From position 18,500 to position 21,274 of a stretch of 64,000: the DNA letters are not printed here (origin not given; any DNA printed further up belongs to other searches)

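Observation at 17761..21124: Lol/MacB/FtsEX-like type VII ABC pair with a giant periplasmic coiled-coil domain, embedded between lpxC and a second lptA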

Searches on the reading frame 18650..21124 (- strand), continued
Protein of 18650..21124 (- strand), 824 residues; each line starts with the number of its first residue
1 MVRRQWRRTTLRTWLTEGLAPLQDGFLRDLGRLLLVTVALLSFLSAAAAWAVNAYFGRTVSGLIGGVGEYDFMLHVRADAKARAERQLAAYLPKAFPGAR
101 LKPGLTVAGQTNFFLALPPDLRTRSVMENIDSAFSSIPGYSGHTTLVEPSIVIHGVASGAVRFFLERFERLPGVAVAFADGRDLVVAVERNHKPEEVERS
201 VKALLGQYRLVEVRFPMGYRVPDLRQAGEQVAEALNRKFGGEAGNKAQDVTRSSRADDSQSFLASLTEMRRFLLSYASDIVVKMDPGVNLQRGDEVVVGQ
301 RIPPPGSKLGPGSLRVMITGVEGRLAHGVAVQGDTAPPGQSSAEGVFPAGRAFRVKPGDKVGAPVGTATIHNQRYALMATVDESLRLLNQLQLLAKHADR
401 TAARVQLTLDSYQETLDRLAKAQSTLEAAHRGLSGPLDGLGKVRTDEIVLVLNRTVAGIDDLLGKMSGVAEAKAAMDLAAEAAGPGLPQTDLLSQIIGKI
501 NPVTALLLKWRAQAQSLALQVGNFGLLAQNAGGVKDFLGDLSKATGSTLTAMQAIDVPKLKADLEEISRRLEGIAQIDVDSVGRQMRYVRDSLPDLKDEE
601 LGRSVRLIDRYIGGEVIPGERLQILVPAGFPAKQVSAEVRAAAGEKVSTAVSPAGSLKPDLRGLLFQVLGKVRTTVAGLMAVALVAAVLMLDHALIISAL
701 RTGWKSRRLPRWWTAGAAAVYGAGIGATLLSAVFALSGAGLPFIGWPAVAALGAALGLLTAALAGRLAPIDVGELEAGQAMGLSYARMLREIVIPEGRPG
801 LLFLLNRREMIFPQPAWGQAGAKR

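Call 46: list_cluster_members(proteins=[P0117, P0120, P0081, P0089, P0101, P0041, P0057, P0065, P0028, P0045])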
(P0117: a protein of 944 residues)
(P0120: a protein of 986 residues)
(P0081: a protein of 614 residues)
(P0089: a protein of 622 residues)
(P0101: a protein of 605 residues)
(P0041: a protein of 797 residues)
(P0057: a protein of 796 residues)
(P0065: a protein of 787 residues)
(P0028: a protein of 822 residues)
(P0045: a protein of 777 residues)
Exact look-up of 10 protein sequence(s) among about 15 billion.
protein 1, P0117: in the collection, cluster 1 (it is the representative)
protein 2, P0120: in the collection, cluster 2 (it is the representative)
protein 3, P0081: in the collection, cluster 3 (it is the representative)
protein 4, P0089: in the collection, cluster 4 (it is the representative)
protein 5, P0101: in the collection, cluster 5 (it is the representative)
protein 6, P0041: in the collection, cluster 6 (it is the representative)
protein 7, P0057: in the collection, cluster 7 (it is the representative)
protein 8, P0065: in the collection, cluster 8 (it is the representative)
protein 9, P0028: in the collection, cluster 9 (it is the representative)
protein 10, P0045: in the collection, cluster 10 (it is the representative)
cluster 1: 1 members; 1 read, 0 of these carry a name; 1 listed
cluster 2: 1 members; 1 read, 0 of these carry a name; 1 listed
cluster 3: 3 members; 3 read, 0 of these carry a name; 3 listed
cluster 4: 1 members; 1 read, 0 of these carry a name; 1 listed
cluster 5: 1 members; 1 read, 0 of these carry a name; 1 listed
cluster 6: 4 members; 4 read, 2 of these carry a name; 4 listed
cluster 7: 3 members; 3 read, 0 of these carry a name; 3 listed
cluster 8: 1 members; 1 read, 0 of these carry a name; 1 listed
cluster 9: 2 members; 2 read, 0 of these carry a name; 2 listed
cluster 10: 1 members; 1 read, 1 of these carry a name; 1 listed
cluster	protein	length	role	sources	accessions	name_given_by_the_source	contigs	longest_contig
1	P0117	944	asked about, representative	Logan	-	-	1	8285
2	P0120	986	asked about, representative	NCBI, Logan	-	-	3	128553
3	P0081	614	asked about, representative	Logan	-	-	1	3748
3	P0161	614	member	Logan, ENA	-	-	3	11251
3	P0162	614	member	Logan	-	-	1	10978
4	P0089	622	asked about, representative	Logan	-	-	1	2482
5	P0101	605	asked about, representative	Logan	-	-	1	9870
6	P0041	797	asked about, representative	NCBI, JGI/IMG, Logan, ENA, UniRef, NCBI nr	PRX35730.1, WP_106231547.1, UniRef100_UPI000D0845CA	hypothetical protein BX659_101224 [Orenia metallireducens] | hypothetical protein | hypothetical protein n=1 Tax=Orenia metallireducens TaxID=1413210 RepID=UPI000D0845CA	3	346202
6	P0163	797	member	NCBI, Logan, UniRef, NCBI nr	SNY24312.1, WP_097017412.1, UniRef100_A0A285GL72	hypothetical protein SAMN06265827_10885 [Orenia metallireducens] | Uncharacterized protein n=1 Tax=Orenia metallireducens TaxID=1413210 ... | hypothetical protein [Orenia metallireducens]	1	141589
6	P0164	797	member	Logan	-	-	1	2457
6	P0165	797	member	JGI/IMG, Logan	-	-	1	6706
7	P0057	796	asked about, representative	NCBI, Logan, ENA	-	-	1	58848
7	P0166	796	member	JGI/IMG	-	-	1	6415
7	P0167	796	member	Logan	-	-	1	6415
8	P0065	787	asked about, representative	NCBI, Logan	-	-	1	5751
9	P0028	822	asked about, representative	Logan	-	-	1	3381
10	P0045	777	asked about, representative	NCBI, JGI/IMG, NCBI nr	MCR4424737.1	MAG: hypothetical protein NUW23_00895 [Firmicutes bacterium] | hypothetical protein | hypothetical protein [Bacillota bacterium]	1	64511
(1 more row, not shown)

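Call 47: find_encoding_contigs(protein=P0120, flank=10000, max_places=2)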
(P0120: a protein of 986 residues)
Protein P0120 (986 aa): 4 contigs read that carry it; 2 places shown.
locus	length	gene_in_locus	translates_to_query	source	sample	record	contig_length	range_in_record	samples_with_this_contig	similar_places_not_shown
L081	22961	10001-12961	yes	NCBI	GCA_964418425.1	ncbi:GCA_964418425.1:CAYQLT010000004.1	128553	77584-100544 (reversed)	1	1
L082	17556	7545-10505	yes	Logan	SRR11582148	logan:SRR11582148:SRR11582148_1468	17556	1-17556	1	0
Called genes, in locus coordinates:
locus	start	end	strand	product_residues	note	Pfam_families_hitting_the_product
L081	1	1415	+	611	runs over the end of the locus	PF07244:POTRA, PF01103:Omp85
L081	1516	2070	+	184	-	PF03938:OmpH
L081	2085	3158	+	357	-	PF04613:LpxD, PF21711:DCTN5 (faint), PF25087:GMPPB_C (faint), PF00132:Hexapep (weak), PF14602:Hexapep_2 (faint), PF25084:LbH_EIF2B, PF00132:Hexapep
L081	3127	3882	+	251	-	-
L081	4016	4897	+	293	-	-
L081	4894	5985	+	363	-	PF03739:LptF_LptG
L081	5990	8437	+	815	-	-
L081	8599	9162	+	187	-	PF06835:LptC (weak)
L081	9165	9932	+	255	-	PF03968:LptD_N (faint)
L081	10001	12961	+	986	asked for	PF00005:ABC_tran, PF13304:AAA_21 (faint)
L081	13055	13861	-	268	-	-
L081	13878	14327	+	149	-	PF22817:ApeP-like, PF07977:FabA, PF22818:ApeI-like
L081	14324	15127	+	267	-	PF25084:LbH_EIF2B (faint), PF25087:GMPPB_C (faint), PF00132:Hexapep (weak), PF13720:Acetyltransf_11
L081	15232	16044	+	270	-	PF17930:LpxI_N (weak), PF06230:LpxI_C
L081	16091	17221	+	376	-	PF02684:LpxB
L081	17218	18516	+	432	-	PF02684:LpxB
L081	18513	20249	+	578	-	PF00664:ABC_membrane, PF00005:ABC_tran, PF02463:SMC_N (faint)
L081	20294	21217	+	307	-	PF00106:adh_short (faint), PF01073:3Beta_HSD, PF01370:Epimerase, PF02719:Polysacc_synt_2, PF04321:RmlD_sub_bind, PF13460:NAD_binding_10, PF16363:GDP_Man_Dehyd, PF07993:NAD_binding_4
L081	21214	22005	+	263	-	PF00005:ABC_tran, PF13304:AAA_21 (faint)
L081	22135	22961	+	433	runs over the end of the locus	PF11283:DUF3084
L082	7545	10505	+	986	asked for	PF00005:ABC_tran, PF13304:AAA_21 (faint)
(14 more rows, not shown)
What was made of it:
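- One of them, P0120, has a precomputed ABC_tran hit and occupies the same genomic slot (call 47).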

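Call 55: search_protein_families(library=pfam, proteins=[L042:8102-8734:+, L042:8804-9712:+, L042:5402-6427:+, L042:4841-5362:+, L047:4874-5536:+, L047:5614-6720:+, L047:6724-9822:+, L047:13769-15070:+, L047:9911-12319:+, L047:12332-13099:+], max_evalue=0.01)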
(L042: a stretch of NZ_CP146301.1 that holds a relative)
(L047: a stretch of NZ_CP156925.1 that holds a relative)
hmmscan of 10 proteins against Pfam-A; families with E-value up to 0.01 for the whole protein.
L042:8102-8734:+ (210 aa): 1 family
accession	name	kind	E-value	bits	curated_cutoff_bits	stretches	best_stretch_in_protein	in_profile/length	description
PF06082.17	YjbH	-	1.1e-13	51.4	24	1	26-142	6-132/658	Exopolysaccharide biosynthesis protein YbjH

L042:8804-9712:+ (302 aa): 1 family
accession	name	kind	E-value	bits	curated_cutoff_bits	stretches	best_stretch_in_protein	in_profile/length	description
PF03279.18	Lip_A_acyltrans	-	1.5e-56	192.2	22.3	1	11-295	12-295/295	Bacterial lipid A biosynthesis acyltransferase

L042:5402-6427:+ (341 aa): 1 family
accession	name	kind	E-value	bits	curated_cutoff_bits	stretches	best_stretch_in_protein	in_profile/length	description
PF03938.19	OmpH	-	0.00058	20.5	32.4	0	66-170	2-97/141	Outer membrane protein (OmpH-like)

L042:4841-5362:+ (173 aa): 1 family
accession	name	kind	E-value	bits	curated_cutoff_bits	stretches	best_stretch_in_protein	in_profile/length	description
PF03938.19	OmpH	-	1.2e-16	61.7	32.4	1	105-169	72-140/141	Outer membrane protein (OmpH-like)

L047:4874-5536:+ (220 aa): 5 families
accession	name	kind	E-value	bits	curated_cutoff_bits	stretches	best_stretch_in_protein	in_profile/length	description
PF00440.29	TetR_N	-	7.5e-18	64.5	24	1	38-82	1-45/47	Bacterial regulatory proteins, tetR family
PF16925.10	TetR_C_13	-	4.5e-08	33.9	27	1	140-202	30-92/109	Tetracyclin repressor-like, C-terminal domain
PF13977.11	TetR_C_6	-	0.0016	19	27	1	149-203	37-90/115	BetI-type transcriptional repressor, C-terminal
PF16859.10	TetR_C_11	-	0.0067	17.2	32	0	147-196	40-90/113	Tetracyclin repressor-like, C-terminal domain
PF21935.1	TetR_C_45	-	0.0087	17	27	0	162-216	48-107/115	Tetracyclin repressor-like, C-terminal domain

L047:5614-6720:+ (368 aa): 6 families
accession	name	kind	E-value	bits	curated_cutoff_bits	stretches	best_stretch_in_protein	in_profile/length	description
PF16576.10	HlyD_D23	-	1.2e-37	129.7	30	1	66-282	17-214/214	Barrel-sandwich domain of CusB or HlyD membrane-fusion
PF13437.12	HlyD_3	-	5.8e-23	82.1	22.2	1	178-279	1-106/106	HlyD family secretion protein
PF13533.13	Biotin_lipoyl_2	-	2.3e-08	34.1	29.8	1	70-100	2-32/32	Biotin-lipoyl like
PF12700.13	HlyD_2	-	0.00013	21.3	25.1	1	195-318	249-364/416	HlyD family secretion protein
PF00364.28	Biotin_lipoyl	-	0.0002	21.6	22.1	1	69-99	43-73/73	Biotin-requiring enzyme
PF00358.26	PTS_EIIA_1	-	0.0012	19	27.2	0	74-109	78-113/127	phosphoenolpyruvate-dependent sugar phosphotransferase system, EIIA 1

L047:6724-9822:+ (1032 aa): 3 families
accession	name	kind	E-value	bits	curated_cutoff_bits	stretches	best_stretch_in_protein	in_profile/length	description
PF00873.25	ACR_tran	-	1e-272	907.8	28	1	4-1006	2-1020/1021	AcrB/AcrD/AcrF family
PF02355.23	SecD_SecF_C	-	1.3e-09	38.2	20.5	2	845-996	27-176/189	Protein export membrane protein SecD/SecF, C-terminal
PF03176.21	MMPL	-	3.1e-09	36.7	20.5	1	290-484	102-299/333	MMPL family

L047:13769-15070:+ (433 aa): 6 families
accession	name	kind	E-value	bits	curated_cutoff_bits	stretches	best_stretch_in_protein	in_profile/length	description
PF00023.36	Ank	-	2.7e-18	65.5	21.1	2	130-162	1-33/33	Ankyrin repeat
PF12796.13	Ank_2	-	2.6e-17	63.6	27.3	1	108-194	8-90/90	Ankyrin repeats (3 copies)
PF13857.12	Ank_5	-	4.2e-16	59.3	27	2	120-168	5-53/56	Ankyrin repeats (many copies)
PF13637.12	Ank_4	-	7e-14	52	22.7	1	135-184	1-50/50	Ankyrin repeats (many copies)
PF13606.12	Ank_3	-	1.7e-11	43.6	22.3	1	130-159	1-30/30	Ankyrin repeat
PF24521.3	Ank_KRIT1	-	0.00034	20.8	80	1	99-213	20-134/149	KRIT1 ankyrin-repeats domain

L047:9911-12319:+ (802 aa): 0 families

L047:12332-13099:+ (255 aa): 12 families
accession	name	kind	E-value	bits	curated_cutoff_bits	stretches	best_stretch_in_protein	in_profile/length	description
PF00005.33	ABC_tran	-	8.3e-39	133.8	25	1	18-165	2-137/137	ABC transporter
PF13304.12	AAA_21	-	5.1e-09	37.1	27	1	135-197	236-300/304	AAA domain, putative AbiEii toxin, Type IV TA system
PF03215.21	Rad17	-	6.3e-05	23.4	23.8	1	17-50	35-68/186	Rad17 P-loop domain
PF13401.12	AAA_22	-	0.00015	22.5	27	1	26-61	4-33/130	AAA domain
PF13191.12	AAA_16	-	0.00026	22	32.6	1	24-58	19-55/167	AAA ATPase domain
PF02463.25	SMC_N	-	0.0009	19.2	40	0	31-207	28-208/220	RecF/RecN/SMC N terminal domain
PF02456.21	Adeno_IVa2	-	0.001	18.4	21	1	20-74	77-136/370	Adenovirus IVa2 protein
PF13555.12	AAA_29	-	0.0026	17.9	27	1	18-55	13-50/61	P-loop containing region of AAA domain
PF01078.27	Mg_chelatase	-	0.0028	17.5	20.3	1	6-71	1-67/207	Magnesium chelatase, subunit ChlI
PF03193.22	RsgA_GTPase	-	0.0035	17.6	30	1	26-49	105-128/174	RsgA GTPase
PF01637.24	ATPase_2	-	0.0087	16.3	33.2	0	23-50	16-43/225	ATPase domain predominantly from Archaea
PF07728.20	AAA_5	-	0.0097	16.3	22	0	30-54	2-26/139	AAA domain (dynein-related subfamily)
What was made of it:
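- Tried and rejected: One Sporomusa rhizae paralogue follows TetR, an MFP and AcrB (call 55).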

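Call 62: find_encoding_contigs(protein=P0161, flank=8000, max_places=1)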
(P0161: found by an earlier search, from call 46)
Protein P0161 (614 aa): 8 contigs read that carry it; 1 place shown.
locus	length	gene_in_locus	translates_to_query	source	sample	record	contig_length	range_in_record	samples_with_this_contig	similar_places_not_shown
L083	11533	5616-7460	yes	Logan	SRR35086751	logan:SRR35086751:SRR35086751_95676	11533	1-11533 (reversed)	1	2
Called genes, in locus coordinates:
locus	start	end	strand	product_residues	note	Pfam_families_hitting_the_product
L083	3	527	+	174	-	?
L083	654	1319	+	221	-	-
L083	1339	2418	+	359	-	PF03739:LptF_LptG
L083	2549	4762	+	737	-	-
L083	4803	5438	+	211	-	PF06835:LptC (weak)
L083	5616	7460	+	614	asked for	-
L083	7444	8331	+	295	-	PF00005:ABC_tran, PF13304:AAA_21 (weak)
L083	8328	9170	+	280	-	PF03331:LpxC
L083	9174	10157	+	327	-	PF00483:NTP_transferase, PF12804:NTP_transf_3, PF25087:GMPPB_C (weak)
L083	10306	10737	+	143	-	PF22817:ApeP-like (faint), PF07977:FabA, PF22818:ApeI-like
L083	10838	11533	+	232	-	?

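Call 63: find_encoding_contigs(protein=P0045, flank=8000, max_places=1)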
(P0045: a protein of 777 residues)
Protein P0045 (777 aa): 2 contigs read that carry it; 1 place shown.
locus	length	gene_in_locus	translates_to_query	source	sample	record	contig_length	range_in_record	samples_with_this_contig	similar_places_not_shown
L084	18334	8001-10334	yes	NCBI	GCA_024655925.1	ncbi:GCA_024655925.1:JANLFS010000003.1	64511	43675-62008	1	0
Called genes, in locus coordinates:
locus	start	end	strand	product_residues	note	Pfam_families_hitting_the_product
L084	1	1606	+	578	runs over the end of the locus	PF08479:POTRA_2 (faint), PF07244:POTRA, PF01103:Omp85, PF03865:ShlB (weak)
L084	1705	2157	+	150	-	PF03938:OmpH (weak)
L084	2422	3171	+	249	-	-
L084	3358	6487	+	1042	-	PF03739:LptF_LptG, PF03968:LptD_N (faint), PF12600:DUF3769 (faint)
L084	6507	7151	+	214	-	PF06835:LptC (weak)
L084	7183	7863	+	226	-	PF06835:LptC (faint), PF03968:LptD_N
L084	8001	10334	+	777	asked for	-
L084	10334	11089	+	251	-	PF00005:ABC_tran, PF13304:AAA_21 (weak)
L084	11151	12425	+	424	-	PF02684:LpxB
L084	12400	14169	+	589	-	PF00664:ABC_membrane, PF00005:ABC_tran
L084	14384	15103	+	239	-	PF00005:ABC_tran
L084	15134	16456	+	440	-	PF11283:DUF3084, PF24161:CCDC39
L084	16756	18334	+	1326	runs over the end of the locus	PF00395:SLH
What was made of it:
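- In L084 the pair is followed by lpxB rather than lpxC, yet keeps its position after lptC-lptA (call 63).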

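Call 66: search_protein_families(library=pfam, alignment_id=A2, max_evalue=1)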
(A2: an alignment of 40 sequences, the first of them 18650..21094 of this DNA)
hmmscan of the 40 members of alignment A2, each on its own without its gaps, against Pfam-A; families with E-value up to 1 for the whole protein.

A. member 1, window:18650-21094:- (814 aa): 1 family
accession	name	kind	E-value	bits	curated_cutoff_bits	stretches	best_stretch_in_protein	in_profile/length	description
PF20748.2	RecJ_C_Deinoc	-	0.019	15.2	25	1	62-119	19-77/155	RecJ C-terminal domain, Deinococci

B. families by the number of members that match (of 40 scanned): 121 families (the first 25 are shown)
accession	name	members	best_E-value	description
PF00528.27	BPD_transp_1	12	0.0011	Binding-protein-dependent transport system inner membrane component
PF04513.17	Baculo_PEP_C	4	0.0078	Baculovirus polyhedron envelope protein, PEP, C terminus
PF11887.13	Mce4_CUP1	3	0.0012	Cholesterol uptake porter CUP1 of Mce4, putative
PF06160.17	EzrA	2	0.00027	Septation ring formation regulator, EzrA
PF10046.14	BLOC1_2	2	0.0017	Biogenesis of lysosome-related organelles complex-1 subunit 2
PF20379.3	DUF6674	2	0.036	Family of unknown function (DUF6674)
PF02403.27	Seryl_tRNA_N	2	0.047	Seryl-tRNA synthetase N-terminal domain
PF07996.16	T4SS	2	0.059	Type IV secretion system proteins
PF03927.19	NapD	2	0.078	NapD protein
PF06810.17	Phage_scaffold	2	0.21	Phage capsid assembly scaffolding protein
PF16752.10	TBCC_N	2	0.26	Tubulin-specific chaperone C N-terminal domain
PF04108.17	ATG17_like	2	0.27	Autophagy protein ATG17-like domain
PF15905.10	HMMR_N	1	0.00082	Hyaluronan mediated motility receptor N-terminal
PF05531.17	NPV_P10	1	0.00089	Nucleopolyhedrovirus P10 protein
PF08393.18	DHC_N2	1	0.0014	Dynein heavy chain, N-terminal region 2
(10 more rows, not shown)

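Call 81: find_homologous_proteins(query=A2, max_evalue=0.00001)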
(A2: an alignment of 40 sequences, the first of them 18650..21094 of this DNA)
Query A2 (40 sequences) (814 aa, profile of the alignment): 12 proteins with E <= 0.00001 among 8000 candidates.
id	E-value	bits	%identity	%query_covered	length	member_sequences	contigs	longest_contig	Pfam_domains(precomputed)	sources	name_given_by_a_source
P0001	3.2e-283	960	100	100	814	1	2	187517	-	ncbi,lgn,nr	ncbi:MAG: hypothetical protein QME79_00360 [Bacillota bacterium]|nr:hypothetical protein [Bacillota 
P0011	6.0e-282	956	40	99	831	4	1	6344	-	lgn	-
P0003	1.9e-275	934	69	100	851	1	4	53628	-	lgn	-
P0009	9.3e-269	912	65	100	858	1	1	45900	-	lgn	-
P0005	2.8e-267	907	69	100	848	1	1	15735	-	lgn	-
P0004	1.2e-266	905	70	99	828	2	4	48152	-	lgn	-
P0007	3.2e-265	900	70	99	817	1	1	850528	-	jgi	jgi:hypothetical protein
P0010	1.9e-264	898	58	99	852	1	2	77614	-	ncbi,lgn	ncbi:MAG: hypothetical protein ACM3RP_04280 [Chitinophagales bacterium]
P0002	5.4e-264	896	71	99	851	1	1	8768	-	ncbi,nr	ncbi:MAG TPA: hypothetical protein GXX28_06820 [Firmicutes bacterium]|nr:hypothetical protein [Bacil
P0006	2.6e-262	891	69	100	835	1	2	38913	-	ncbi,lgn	ncbi:MAG: hypothetical protein ACM3XZ_08610 [Betaproteobacteria bacterium]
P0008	5.3e-261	886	65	100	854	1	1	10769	-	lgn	-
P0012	2.8e-142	494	52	63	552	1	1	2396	-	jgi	jgi:hypothetical protein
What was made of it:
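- Tried and rejected: A second word-indexed protein search with the diverse alignment returned the same 12 close homologues (call 81).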
